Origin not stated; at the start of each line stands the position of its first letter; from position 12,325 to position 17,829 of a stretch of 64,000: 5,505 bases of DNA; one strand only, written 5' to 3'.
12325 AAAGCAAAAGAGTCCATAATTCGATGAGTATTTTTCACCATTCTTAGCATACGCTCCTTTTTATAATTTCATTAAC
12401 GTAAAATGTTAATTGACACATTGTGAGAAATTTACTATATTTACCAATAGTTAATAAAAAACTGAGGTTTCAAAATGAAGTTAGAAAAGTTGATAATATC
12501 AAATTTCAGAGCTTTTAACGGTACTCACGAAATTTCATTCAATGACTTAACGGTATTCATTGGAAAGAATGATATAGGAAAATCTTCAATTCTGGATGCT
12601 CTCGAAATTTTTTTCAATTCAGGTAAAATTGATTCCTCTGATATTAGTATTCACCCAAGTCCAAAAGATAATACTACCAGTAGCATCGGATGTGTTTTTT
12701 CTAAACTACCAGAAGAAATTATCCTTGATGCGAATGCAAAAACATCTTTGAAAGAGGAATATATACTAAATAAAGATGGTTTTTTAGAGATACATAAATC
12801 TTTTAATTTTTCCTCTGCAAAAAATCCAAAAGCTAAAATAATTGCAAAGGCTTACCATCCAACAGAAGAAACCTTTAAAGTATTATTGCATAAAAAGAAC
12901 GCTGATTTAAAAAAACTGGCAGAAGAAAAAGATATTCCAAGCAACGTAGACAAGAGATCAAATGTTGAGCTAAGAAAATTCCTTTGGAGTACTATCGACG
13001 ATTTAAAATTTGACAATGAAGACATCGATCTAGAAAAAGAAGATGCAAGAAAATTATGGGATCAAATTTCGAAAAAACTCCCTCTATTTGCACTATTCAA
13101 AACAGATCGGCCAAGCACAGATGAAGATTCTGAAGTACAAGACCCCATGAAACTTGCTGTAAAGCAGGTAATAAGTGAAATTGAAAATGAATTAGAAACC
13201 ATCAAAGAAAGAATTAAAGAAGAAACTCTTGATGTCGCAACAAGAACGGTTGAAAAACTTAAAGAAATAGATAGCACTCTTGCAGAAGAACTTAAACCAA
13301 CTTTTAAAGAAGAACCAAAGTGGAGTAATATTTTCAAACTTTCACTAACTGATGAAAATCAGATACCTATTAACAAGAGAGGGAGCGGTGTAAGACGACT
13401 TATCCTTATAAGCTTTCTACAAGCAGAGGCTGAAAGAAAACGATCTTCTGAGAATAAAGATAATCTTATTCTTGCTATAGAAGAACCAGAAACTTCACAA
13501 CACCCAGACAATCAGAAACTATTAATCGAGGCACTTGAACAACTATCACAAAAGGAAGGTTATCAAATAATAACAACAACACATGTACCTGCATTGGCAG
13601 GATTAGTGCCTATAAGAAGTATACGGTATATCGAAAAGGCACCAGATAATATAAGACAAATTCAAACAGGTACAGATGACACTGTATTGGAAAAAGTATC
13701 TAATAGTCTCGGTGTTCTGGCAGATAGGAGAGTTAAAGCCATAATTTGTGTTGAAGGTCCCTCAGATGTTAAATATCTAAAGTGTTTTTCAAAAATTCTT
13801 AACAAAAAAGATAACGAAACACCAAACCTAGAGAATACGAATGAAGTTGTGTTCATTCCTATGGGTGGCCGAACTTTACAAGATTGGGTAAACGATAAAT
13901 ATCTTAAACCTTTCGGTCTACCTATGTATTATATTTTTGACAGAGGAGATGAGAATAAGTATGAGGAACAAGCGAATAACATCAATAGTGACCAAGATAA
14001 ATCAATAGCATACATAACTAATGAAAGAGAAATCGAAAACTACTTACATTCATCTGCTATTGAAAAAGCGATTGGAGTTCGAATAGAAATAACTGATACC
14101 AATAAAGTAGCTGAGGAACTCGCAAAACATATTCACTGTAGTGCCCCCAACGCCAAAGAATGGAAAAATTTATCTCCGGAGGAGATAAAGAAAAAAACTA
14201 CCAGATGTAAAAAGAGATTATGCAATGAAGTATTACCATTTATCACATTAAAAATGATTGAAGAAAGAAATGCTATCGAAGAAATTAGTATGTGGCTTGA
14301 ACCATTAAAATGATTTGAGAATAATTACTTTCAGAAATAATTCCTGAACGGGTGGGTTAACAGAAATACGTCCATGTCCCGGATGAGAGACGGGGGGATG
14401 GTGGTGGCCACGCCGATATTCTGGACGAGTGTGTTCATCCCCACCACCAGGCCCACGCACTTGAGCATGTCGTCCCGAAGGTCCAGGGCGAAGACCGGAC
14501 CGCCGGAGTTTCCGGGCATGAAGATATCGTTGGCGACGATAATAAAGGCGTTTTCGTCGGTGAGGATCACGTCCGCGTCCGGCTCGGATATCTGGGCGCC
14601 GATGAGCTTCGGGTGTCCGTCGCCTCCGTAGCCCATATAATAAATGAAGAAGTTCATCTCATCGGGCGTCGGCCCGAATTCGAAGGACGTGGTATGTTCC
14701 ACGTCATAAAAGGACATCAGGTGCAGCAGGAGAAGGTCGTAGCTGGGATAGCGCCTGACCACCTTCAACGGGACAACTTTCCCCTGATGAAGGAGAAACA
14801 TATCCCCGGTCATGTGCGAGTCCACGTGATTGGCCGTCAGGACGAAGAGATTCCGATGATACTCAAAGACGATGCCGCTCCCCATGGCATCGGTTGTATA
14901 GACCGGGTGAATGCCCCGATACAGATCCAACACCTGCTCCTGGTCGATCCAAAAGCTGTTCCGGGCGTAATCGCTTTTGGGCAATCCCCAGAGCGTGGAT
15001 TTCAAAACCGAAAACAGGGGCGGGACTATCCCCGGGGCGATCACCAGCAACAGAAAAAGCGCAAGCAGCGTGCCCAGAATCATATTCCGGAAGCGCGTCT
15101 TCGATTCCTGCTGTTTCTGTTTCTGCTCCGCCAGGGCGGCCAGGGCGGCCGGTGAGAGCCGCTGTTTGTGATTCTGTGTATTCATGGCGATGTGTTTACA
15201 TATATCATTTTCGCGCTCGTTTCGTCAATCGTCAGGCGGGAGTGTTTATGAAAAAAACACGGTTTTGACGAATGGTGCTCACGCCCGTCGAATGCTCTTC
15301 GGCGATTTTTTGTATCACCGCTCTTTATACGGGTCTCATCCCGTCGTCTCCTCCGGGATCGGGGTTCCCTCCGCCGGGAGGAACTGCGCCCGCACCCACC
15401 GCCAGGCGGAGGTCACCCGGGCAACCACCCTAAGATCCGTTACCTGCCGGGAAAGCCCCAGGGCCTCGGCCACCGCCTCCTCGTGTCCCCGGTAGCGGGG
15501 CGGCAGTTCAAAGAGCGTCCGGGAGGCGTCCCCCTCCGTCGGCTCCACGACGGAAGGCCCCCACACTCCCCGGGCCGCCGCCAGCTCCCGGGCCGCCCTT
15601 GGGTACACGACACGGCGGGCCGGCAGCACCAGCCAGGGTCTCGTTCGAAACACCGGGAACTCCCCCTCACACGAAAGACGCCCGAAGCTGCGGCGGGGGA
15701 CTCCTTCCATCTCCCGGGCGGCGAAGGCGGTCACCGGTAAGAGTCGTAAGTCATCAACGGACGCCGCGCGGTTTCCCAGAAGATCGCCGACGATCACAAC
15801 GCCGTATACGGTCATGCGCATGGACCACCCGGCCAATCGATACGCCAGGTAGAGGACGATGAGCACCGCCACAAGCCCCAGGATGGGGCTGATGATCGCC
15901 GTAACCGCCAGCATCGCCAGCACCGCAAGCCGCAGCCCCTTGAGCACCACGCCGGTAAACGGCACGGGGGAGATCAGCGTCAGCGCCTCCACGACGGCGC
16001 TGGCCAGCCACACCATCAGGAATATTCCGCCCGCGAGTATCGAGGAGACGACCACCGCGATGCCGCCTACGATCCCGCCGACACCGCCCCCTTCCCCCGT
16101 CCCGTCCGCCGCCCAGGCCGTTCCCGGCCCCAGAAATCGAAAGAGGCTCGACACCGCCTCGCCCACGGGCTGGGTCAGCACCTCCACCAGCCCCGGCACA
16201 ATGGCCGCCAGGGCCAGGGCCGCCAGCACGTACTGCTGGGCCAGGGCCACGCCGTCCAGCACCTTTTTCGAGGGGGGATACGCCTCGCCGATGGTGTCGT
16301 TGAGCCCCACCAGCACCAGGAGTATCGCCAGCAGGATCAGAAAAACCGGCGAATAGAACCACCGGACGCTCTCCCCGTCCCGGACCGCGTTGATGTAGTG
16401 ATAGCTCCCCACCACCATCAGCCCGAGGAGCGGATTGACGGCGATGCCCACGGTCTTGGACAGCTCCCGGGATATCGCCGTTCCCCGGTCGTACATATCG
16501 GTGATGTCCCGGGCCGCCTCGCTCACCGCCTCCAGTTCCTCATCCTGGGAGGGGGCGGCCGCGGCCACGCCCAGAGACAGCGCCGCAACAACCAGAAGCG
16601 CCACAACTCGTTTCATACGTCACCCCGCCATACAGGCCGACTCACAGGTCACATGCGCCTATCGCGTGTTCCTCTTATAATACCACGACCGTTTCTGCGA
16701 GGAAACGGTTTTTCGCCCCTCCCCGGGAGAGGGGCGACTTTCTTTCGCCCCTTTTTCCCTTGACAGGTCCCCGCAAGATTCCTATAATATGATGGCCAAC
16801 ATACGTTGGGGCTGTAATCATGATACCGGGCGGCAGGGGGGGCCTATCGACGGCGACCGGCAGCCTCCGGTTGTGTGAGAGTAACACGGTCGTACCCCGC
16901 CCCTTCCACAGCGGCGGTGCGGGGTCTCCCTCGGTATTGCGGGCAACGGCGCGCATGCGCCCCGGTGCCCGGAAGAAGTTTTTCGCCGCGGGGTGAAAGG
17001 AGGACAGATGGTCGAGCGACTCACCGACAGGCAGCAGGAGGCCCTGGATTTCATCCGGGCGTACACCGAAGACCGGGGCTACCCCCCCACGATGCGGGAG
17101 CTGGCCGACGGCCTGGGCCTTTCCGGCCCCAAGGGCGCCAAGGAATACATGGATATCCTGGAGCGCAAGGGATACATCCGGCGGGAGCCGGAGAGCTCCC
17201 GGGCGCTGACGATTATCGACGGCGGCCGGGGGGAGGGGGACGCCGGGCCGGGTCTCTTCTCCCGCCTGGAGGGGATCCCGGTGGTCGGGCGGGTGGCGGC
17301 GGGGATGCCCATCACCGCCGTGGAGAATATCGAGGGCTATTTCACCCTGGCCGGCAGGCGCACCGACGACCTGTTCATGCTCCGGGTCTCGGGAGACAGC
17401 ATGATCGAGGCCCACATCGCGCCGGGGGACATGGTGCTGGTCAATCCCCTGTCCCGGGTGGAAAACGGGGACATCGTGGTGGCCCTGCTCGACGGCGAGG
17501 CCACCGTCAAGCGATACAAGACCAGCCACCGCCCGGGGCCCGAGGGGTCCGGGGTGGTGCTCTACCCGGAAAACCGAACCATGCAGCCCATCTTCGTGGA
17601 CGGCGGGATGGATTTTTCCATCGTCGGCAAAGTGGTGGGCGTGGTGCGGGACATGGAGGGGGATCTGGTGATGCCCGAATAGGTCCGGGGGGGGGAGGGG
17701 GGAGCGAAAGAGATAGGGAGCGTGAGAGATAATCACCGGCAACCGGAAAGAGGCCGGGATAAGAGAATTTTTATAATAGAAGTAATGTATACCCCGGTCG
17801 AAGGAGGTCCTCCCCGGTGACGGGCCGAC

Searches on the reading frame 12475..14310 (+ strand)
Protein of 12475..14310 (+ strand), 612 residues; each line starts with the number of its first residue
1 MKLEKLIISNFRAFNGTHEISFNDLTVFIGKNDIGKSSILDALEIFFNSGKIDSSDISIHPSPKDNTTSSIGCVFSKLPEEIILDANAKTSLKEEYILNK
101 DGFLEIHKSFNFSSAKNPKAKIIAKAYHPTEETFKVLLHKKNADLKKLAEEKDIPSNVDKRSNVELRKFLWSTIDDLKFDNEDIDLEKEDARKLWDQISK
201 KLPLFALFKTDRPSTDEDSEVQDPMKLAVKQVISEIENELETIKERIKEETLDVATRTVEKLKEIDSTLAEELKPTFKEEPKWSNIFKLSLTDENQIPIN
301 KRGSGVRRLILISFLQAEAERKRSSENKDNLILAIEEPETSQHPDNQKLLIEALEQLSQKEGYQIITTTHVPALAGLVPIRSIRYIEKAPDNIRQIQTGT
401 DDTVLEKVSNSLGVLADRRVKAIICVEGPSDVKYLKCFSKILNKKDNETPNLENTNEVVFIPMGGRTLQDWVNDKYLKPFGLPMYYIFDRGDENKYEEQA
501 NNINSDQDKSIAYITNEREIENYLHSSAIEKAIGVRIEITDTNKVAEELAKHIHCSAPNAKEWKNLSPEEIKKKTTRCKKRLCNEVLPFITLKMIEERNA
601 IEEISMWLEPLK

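Call 29: search_protein_families(library=ncbifam, proteins=[window:12475-14310:+], max_evalue=0.1)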
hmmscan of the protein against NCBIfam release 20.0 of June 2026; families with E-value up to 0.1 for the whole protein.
window:12475-14310:+ (612 aa): 11 families
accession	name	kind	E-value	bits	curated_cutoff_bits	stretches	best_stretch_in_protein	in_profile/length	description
NF053563.1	Rkd4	equivalog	2.1e-07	29.5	860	1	2-44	2-44/747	arcadin-4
NF047739.1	antiphage_MADS3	equivalog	2.3e-07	30.3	420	2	5-46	4-44/427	methylation-associated defense system AAA family ATPase MAD3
NF041760.1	PtuA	equivalog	2.7e-07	29.9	500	1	1-44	50-93/524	retron Ec78 anti-phage system effector ATPase PtuA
NF003034.1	PRK03918.1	equivalog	6.8e-06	24.3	700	1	1-47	1-47/878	DNA double-strand break repair ATPase Rad50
TIGR00611.2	recf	equivalog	0.00015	21.1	172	1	3-46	1-44/339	DNA replication/repair protein RecF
TIGR00116.1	tsf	equivalog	0.00079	18.7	104.05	1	511-596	141-228/293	translation elongation factor Ts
NF038234.1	retron_eff_Eco8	equivalog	0.0008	18.1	250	1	1-249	1-221/679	retron Eco8 family effector endonuclease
TIGR04521.1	ECF_ATPase_2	equivalog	0.0053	15.9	330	0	19-76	27-91/279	energy-coupling factor transporter ATPase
TIGR03608.1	L_ocin_972_ABC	subfamily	0.016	14.7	254.85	1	330-375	154-197/206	putative bacteriocin export ABC transporter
NF002572.0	PRK02224.1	equivalog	0.018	13.3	1087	1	1-43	1-43/888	DNA double-strand break repair ATPase Rad50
TIGR02315.1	ABC_phnC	equivalog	0.061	12.7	266.1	0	328-371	163-205/243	phosphonate ABC transporter ATP-binding protein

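Call 44: search_protein_families(library=pfam, proteins=[window:12475-14310:+], max_evalue=0.05)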
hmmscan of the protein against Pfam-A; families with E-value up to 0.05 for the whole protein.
window:12475-14310:+ (612 aa): 10 families
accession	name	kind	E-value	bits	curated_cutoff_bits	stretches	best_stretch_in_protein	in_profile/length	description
PF13175.12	AAA_15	-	3.7e-78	264.2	32.1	1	1-374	1-373/374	AAA ATPase domain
PF13304.12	AAA_21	-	1.4e-19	71.7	27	1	25-374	1-302/304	AAA domain, putative AbiEii toxin, Type IV TA system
PF11398.14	DUF2813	-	6.9e-14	52.4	21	2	1-107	1-111/372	Protein of unknown function (DUF2813)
PF13476.12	AAA_23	-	8.1e-07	30.3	27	1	5-249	1-195/201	AAA domain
PF13555.12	AAA_29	-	3e-06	27.3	27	1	3-46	1-45/61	P-loop containing region of AAA domain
PF13514.12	AAA_27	-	0.0012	18.9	22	1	1-60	1-63/206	AAA domain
PF00889.24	EF_TS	-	0.0015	18.6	27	1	512-585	73-146/204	Elongation factor TS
PF02463.25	SMC_N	-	0.0018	18.2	40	1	3-47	2-48/220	RecF/RecN/SMC N terminal domain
PF00005.33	ABC_tran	-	0.011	16.7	25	0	22-78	10-71/137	ABC transporter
PF20469.4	OLD-like_TOPRIM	-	0.021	15.8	23.2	0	421-489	4-65/67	Overcoming lysogenization defect protein-like, TOPRIM domain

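Call 45: search_protein_families(library=padloc, proteins=[window:12475-14310:+], max_evalue=0.05)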
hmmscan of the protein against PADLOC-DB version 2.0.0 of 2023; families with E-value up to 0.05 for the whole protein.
window:12475-14310:+ (612 aa): 117 families (the best 25 are shown)
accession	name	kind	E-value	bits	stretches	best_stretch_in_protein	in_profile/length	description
PDLC02979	AriA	-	5.6e-66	221.8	1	1-374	1-372/373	-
PDLC02358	Old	-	9.9e-30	101.9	2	225-409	167-363/578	Old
PDLC00067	GajA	-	2.4e-28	97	2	231-555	196-534/604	AAA ATPase domain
PDLC00070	GajA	-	1.7e-23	81.1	2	203-393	173-355/596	AAA ATPase domain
PDLC00096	GajA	-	7.6e-22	75.8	2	229-414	190-378/630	AAA ATPase domain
PDLC00071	GajA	-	8.6e-22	75.7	2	225-396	177-343/588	AAA ATPase domain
PDLC04168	GajA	-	1.9e-21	74.4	2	245-568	201-506/570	-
PDLC00069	GajA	-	4e-21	73.1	1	3-393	3-399/687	AAA ATPase domain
PDLC00086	GajA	-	1.4e-20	71.6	2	228-573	224-541/600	AAA ATPase domain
PDLC00065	GajA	-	1.7e-20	71.4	1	1-396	1-408/670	AAA ATPase domain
PDLC00091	GajA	-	9.1e-20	69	2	297-465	264-436/627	AAA ATPase domain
PDLC00066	GajA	-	4.5e-19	66.4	2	230-440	176-391/567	AAA ATPase domain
PDLC02980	AriA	-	5.9e-19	67.1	1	25-374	1-302/304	-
PDLC00062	GajA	-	1e-18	65.1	2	295-394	266-363/639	AAA ATPase domain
PDLC00094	GajA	-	2.3e-18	64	2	235-400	197-369/569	AAA ATPase domain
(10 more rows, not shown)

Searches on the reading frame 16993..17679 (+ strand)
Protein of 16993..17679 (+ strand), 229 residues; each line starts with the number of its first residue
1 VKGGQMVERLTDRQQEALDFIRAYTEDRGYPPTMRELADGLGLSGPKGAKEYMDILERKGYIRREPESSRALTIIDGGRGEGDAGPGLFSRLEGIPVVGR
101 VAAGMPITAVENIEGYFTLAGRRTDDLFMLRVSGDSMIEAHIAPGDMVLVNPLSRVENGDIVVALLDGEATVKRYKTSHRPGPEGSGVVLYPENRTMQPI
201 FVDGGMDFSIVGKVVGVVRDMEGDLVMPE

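Call 44: search_protein_families(library=pfam, proteins=[window:16993-17679:+], max_evalue=0.05)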
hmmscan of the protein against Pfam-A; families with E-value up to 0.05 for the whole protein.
window:16993-17679:+ (229 aa): 3 families
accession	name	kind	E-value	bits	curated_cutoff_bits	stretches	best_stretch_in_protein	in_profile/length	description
PF00717.28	Peptidase_S24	-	2.3e-29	101.9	23.3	1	96-215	1-116/116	Peptidase S24-like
PF01726.22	LexA_DNA_bind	-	1.7e-21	76.2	23.7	1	8-71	2-65/65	LexA DNA binding domain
PF13412.12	HTH_24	-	0.027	14.5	21.9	0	33-63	19-48/48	Winged helix-turn-helix DNA-binding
